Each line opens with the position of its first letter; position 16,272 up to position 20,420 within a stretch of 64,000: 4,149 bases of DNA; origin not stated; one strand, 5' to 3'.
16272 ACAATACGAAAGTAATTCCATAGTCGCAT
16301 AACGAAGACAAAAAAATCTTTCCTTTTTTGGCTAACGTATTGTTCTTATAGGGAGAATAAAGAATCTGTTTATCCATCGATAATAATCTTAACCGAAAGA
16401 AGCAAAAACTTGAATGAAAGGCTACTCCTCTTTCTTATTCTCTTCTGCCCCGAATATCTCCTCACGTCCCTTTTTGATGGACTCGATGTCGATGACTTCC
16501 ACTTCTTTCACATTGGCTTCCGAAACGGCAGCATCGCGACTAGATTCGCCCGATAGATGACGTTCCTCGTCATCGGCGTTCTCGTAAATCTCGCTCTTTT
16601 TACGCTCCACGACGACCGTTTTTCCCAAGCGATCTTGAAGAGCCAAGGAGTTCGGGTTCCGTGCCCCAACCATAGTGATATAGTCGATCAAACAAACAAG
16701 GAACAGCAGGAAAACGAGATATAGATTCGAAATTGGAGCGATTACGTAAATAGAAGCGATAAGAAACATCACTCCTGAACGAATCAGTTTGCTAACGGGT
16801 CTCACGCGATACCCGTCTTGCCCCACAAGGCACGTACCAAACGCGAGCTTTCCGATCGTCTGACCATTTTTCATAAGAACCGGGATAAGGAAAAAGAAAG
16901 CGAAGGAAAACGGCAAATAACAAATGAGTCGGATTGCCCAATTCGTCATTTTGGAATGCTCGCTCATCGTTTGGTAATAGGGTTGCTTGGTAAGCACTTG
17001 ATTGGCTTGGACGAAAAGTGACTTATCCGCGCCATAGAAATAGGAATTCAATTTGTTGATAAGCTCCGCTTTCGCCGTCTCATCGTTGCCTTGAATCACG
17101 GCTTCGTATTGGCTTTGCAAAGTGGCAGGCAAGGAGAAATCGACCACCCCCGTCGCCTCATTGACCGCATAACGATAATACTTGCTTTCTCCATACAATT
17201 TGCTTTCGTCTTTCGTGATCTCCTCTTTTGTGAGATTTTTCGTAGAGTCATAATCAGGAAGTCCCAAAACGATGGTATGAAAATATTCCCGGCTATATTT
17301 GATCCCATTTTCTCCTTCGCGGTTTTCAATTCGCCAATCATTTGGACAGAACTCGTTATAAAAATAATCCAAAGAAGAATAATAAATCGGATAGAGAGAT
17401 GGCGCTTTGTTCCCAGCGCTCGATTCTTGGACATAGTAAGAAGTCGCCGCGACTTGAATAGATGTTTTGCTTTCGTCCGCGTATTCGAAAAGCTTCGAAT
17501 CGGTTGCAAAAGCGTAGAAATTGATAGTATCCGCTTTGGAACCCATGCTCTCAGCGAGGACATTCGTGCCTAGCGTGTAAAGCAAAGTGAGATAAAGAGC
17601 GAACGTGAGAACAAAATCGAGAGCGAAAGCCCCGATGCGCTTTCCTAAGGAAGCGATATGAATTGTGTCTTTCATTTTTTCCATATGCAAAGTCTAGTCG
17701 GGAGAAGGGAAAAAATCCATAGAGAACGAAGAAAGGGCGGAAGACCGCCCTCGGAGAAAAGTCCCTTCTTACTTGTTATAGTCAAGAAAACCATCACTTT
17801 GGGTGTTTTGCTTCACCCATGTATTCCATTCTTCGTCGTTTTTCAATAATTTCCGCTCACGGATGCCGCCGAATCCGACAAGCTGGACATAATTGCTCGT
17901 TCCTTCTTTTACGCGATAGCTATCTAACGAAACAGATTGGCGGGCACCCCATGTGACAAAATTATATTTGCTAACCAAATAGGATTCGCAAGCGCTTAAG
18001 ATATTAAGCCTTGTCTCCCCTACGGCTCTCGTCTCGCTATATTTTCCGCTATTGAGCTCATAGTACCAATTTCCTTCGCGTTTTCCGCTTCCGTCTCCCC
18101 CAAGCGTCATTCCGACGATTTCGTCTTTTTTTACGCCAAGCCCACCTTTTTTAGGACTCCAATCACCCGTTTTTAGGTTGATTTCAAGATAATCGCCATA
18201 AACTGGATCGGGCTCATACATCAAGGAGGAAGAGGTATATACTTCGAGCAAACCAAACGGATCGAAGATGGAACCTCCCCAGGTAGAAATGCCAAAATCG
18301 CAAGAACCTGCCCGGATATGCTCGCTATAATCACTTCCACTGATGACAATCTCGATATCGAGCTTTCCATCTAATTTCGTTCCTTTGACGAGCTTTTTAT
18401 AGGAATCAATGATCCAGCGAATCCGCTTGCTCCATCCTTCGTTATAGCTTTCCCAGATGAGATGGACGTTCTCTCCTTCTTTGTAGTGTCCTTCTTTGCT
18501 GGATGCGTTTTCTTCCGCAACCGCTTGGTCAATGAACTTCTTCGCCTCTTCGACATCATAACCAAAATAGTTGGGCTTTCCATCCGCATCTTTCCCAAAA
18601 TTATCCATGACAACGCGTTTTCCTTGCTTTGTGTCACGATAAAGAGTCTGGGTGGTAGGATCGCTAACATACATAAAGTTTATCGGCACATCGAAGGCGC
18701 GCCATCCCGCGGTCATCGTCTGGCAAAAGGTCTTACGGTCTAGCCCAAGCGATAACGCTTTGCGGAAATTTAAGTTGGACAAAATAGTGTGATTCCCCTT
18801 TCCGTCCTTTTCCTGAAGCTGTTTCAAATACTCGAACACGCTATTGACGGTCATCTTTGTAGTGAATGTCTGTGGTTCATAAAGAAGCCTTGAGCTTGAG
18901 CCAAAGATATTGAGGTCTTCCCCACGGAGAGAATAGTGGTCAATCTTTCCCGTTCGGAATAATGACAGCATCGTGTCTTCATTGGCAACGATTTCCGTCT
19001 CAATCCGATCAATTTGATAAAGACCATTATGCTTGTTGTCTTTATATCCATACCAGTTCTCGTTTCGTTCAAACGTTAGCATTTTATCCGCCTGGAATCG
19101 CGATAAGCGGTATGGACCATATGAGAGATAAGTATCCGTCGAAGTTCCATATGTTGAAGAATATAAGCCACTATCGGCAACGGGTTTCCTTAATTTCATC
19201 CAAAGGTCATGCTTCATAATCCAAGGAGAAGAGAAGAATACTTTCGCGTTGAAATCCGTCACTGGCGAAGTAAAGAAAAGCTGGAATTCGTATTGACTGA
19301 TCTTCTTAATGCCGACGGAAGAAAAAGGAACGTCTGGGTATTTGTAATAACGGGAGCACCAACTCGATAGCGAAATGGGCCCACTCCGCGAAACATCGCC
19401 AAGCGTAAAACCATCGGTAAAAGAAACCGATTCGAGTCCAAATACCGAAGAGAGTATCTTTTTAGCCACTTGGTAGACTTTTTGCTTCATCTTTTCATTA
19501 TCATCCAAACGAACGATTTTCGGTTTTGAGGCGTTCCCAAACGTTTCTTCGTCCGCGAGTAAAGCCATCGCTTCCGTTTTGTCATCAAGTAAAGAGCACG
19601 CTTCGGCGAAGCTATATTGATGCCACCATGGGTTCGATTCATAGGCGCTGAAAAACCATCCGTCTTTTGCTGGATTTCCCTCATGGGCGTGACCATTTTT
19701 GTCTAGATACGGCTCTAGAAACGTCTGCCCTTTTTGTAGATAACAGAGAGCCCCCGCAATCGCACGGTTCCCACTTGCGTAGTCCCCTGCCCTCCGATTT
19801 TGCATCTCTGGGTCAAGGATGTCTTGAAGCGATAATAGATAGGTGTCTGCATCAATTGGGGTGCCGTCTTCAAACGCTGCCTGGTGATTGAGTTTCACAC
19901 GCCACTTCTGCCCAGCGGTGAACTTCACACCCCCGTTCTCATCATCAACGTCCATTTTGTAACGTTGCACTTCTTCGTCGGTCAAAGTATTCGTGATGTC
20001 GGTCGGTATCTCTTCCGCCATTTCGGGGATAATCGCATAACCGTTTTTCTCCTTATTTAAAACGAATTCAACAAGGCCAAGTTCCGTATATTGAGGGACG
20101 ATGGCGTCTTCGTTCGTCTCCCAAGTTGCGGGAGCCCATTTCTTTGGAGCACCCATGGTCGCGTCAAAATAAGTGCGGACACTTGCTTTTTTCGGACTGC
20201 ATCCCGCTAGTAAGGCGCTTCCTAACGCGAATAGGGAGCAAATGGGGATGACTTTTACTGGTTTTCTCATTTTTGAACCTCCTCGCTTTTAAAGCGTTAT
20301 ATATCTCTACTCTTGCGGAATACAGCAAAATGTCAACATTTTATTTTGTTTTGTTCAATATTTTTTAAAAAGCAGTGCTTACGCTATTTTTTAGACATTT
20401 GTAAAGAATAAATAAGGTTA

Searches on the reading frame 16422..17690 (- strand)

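Call 41: search_protein_families(library=pfam, proteins=[window:16422-17690:-], max_evalue=0.00001)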
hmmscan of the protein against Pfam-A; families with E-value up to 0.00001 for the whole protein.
window:16422-17690:- (422 aa): 1 family
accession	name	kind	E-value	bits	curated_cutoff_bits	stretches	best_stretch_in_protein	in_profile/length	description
PF06271.18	RDD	-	2.8e-14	54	24.1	1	248-356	42-136/137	RDD family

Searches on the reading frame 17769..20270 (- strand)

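Call 41: search_protein_families(library=pfam, proteins=[window:17769-20270:-], max_evalue=0.00001)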
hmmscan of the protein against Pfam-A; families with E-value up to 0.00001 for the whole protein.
window:17769-20270:- (833 aa): 1 family
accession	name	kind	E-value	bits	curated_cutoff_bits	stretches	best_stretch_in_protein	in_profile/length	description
PF00496.27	SBP_bac_5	-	2.4e-34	119.5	32.4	1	311-682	54-364/368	Bacterial extracellular solute-binding proteins, family 5 Middle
